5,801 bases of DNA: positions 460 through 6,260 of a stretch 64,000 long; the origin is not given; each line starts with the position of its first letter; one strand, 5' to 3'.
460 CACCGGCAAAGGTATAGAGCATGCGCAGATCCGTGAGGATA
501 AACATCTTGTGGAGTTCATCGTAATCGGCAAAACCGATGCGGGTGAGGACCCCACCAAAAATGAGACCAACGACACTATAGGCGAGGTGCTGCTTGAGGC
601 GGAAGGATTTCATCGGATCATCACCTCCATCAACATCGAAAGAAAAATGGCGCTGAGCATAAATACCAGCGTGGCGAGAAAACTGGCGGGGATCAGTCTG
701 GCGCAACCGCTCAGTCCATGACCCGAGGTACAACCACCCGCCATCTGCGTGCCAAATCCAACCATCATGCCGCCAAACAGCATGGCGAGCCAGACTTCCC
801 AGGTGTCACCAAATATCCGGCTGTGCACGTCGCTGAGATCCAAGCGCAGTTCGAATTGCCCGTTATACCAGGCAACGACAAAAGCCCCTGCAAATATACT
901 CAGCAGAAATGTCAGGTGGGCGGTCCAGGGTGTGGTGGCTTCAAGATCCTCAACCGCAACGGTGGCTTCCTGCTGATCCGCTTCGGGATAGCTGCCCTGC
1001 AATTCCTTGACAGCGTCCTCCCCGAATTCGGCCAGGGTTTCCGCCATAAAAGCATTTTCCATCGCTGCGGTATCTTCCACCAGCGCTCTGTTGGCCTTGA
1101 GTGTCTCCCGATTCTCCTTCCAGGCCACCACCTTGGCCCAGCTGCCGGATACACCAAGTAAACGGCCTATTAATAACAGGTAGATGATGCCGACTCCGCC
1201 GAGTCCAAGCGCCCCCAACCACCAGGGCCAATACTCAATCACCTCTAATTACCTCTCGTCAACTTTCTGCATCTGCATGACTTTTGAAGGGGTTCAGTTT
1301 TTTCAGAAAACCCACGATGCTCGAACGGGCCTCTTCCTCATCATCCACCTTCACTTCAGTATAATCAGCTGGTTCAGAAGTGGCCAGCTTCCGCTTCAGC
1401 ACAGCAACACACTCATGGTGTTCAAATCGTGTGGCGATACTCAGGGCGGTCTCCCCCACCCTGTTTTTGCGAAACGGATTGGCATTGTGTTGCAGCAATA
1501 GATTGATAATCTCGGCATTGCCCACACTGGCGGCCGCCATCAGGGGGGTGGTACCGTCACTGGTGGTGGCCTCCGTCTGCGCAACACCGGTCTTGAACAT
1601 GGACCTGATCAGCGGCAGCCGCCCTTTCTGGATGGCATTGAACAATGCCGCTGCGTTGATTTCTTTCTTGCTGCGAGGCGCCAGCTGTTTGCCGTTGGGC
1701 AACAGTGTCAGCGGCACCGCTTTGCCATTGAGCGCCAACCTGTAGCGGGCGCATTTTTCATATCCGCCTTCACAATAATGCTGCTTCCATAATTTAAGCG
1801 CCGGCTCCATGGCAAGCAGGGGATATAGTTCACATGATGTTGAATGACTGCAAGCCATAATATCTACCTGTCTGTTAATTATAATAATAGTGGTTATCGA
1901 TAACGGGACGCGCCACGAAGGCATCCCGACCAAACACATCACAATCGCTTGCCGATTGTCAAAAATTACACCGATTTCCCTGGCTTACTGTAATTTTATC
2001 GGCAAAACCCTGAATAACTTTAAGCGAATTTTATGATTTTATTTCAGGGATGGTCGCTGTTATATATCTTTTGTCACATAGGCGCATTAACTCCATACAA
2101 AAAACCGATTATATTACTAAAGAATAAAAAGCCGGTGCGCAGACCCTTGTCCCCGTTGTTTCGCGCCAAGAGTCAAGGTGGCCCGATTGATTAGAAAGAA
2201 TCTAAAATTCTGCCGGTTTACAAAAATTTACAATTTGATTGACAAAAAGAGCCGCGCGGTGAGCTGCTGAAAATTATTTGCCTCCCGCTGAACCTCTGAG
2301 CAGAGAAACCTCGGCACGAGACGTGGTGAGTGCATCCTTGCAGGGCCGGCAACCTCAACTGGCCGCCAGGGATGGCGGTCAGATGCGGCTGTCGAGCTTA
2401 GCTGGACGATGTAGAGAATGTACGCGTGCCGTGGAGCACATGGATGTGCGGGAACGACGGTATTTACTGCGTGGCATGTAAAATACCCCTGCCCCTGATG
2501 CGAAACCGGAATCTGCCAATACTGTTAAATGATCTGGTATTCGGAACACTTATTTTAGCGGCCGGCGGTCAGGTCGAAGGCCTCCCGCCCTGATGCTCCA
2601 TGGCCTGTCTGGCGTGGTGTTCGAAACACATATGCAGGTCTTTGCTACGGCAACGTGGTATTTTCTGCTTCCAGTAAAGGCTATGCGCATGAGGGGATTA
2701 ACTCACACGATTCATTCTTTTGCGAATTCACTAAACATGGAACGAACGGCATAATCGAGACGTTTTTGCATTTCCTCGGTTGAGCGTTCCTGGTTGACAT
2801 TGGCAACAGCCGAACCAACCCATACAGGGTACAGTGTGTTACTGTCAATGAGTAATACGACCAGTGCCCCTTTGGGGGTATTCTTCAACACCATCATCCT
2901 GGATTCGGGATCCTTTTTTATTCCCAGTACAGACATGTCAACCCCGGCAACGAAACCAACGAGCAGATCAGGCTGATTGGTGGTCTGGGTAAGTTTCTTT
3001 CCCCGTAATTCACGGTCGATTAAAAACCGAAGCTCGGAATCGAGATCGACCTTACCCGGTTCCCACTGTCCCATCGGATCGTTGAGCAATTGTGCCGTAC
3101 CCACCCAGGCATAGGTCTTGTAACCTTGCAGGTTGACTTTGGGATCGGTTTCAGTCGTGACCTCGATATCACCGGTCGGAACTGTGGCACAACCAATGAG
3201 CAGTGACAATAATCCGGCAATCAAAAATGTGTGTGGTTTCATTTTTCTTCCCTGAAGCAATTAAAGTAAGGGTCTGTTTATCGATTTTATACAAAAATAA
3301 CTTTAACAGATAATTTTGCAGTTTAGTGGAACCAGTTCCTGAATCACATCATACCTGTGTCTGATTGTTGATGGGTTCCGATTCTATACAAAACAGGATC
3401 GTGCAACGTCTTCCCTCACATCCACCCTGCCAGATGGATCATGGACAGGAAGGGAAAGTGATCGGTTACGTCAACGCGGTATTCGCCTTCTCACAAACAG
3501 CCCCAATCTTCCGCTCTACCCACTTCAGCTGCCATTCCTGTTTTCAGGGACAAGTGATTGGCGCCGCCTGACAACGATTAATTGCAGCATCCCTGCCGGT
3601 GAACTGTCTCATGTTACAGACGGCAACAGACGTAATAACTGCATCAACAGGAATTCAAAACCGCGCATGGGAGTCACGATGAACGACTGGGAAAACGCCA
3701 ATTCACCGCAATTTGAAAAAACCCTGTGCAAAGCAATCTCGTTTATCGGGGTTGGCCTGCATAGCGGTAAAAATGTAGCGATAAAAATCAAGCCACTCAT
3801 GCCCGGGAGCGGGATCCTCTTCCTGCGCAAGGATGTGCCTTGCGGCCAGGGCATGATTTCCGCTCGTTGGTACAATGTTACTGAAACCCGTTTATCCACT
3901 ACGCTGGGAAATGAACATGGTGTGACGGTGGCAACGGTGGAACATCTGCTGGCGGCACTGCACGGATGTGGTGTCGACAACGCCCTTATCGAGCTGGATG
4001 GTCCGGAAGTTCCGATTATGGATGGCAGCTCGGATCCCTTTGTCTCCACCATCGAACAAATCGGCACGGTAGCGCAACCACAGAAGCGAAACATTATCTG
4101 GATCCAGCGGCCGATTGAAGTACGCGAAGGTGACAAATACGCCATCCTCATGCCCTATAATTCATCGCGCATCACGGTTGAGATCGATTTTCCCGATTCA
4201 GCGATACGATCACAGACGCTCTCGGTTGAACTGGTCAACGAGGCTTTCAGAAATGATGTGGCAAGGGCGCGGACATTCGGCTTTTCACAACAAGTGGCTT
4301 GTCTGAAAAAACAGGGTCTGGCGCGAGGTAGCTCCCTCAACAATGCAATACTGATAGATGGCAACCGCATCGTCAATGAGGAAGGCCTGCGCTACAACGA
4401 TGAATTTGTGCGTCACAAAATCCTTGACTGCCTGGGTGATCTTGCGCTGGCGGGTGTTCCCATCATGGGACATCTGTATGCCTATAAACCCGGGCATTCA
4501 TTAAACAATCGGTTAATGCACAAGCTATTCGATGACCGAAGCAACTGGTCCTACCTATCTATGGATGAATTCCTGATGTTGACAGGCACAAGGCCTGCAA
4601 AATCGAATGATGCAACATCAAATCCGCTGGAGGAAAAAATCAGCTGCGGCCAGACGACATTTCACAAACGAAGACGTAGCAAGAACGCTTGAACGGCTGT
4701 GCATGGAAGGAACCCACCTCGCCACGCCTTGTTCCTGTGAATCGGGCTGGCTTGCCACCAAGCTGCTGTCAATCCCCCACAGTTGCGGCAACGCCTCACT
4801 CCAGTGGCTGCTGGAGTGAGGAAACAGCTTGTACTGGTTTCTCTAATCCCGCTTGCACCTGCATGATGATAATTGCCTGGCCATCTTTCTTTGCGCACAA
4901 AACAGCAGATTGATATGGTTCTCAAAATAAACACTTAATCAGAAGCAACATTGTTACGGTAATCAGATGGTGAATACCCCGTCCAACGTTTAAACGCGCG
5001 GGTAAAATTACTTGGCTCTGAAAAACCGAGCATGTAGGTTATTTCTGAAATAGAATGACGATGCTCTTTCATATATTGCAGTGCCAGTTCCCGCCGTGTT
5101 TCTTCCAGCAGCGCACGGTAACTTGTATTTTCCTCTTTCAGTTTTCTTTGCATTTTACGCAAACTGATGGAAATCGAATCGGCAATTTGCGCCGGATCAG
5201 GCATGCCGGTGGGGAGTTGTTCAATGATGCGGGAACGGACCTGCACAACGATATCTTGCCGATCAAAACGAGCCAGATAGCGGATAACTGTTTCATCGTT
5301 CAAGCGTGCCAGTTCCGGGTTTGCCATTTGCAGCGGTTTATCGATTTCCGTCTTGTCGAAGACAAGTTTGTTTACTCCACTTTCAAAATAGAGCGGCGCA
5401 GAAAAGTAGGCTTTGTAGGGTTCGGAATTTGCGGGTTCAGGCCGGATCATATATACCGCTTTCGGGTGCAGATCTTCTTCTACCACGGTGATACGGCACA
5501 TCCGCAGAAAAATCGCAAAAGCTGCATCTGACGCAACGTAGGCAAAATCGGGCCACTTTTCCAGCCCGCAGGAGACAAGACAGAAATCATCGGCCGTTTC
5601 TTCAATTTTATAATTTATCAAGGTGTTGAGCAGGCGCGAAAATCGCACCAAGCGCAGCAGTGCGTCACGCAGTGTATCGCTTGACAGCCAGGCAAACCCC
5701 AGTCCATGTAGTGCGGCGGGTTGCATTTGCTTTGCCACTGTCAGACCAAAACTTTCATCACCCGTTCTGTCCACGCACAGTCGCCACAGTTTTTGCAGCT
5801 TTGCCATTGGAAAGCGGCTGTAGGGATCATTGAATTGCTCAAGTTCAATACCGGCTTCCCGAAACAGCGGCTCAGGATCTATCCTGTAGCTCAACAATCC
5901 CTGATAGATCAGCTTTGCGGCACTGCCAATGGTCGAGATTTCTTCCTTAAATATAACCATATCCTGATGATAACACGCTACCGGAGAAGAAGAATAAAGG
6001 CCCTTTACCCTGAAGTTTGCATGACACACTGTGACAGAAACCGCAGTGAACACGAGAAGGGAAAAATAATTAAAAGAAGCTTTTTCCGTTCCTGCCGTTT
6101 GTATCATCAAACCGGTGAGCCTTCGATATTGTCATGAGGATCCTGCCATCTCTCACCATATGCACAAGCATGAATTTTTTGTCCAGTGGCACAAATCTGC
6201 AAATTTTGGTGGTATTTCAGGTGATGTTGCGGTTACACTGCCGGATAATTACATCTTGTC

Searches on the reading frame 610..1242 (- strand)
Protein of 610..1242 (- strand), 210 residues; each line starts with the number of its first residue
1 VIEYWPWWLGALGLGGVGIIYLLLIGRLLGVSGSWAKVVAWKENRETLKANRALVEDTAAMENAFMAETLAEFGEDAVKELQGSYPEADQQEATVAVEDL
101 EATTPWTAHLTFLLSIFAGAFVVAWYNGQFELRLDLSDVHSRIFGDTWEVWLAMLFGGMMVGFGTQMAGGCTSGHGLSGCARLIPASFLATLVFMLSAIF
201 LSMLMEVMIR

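Call 46: search_protein_families(library=pfam, proteins=[window:610-1242:-], max_evalue=0.001)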
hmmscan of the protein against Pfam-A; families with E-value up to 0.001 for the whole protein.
window:610-1242:- (210 aa): 1 family
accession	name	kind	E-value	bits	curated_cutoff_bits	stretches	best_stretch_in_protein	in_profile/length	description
PF04143.19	Sulf_transp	-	7e-13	49.2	27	1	4-198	176-308/310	Sulphur transport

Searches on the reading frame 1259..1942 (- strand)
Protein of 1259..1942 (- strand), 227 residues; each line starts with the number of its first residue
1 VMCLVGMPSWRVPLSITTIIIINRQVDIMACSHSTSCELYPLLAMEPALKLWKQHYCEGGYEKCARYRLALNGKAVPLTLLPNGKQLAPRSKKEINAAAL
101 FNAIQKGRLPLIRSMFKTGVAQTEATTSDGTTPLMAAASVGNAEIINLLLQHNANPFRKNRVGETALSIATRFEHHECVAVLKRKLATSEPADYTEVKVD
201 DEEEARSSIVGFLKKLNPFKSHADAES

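Call 46: search_protein_families(library=pfam, proteins=[window:1259-1942:-], max_evalue=0.001)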
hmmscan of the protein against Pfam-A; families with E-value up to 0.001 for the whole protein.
window:1259-1942:- (227 aa): 6 families
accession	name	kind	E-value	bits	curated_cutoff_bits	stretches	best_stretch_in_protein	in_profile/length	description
PF12796.13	Ank_2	-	1.2e-22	80.7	27.3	2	100-183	1-80/90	Ankyrin repeats (3 copies)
PF00023.36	Ank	-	3.3e-11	43.2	21.1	1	129-160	1-32/33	Ankyrin repeat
PF13637.12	Ank_4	-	1.1e-09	38.7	22.7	2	100-150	1-50/50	Ankyrin repeats (many copies)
PF13857.12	Ank_5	-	6.9e-08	33.1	27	1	122-170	8-56/56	Ankyrin repeats (many copies)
PF13606.12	Ank_3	-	3.9e-07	30.2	22.3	0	131-156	3-28/30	Ankyrin repeat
PF24521.3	Ank_KRIT1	-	2.7e-06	27.6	80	1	95-173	44-128/149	KRIT1 ankyrin-repeats domain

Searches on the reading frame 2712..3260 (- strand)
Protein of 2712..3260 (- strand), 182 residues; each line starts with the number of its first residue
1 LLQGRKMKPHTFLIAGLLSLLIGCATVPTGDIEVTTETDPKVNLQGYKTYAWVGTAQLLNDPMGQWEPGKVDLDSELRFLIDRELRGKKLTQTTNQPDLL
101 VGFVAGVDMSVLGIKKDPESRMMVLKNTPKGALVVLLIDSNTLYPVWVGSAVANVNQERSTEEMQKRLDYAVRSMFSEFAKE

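Call 46: search_protein_families(library=pfam, proteins=[window:2712-3260:-], max_evalue=0.001)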
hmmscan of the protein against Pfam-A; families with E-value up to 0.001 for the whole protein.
window:2712-3260:- (182 aa): 1 family
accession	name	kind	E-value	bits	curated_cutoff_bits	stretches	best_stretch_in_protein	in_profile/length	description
PF13590.11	DUF4136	-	4.1e-17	63.5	32.8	1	34-179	1-150/152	Domain of unknown function (DUF4136)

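Call 51: find_encoding_contigs(protein=window:2712-3260:-, flank=2500, max_places=10)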
Protein window:2712-3260:- (182 aa): no gene with exactly this product is on record in the collection.

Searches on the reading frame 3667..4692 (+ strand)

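Call 46: search_protein_families(library=pfam, proteins=[window:3667-4692:+], max_evalue=0.001)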
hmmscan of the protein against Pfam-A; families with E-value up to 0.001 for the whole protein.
window:3667-4692:+ (341 aa): 1 family
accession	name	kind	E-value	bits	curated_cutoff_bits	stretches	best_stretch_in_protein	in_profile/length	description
PF03331.19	LpxC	-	1.1e-104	350.1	27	1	18-288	2-267/268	UDP-3-O-acyl N-acetylglycosamine deacetylase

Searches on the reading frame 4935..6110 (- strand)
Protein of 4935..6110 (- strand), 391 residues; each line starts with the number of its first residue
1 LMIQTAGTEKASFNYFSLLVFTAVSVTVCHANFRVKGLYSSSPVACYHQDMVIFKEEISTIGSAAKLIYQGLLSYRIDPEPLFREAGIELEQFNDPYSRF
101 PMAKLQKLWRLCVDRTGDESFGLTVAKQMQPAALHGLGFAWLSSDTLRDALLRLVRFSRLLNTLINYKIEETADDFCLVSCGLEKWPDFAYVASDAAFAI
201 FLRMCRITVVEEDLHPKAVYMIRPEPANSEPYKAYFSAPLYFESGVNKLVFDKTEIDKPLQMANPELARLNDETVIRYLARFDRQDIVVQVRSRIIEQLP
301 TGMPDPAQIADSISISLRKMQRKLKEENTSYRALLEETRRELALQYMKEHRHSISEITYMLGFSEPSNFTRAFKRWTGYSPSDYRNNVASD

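Call 46: search_protein_families(library=pfam, proteins=[window:4935-6110:-], max_evalue=0.001)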
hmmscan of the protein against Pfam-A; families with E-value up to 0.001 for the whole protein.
window:4935-6110:- (391 aa): 3 families
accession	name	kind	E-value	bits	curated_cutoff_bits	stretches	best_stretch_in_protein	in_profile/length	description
PF12625.12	Arabinose_bd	-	1.8e-39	136.2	27.6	1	77-260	2-185/185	Arabinose-binding domain of AraC transcription regulator, N-term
PF12833.13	HTH_18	-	1.3e-18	67.5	33.6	1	309-386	1-79/80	Helix-turn-helix domain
PF00165.29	HTH_AraC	-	1.8e-08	34.8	26.6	1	353-386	10-42/42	Bacterial regulatory helix-turn-helix proteins, AraC family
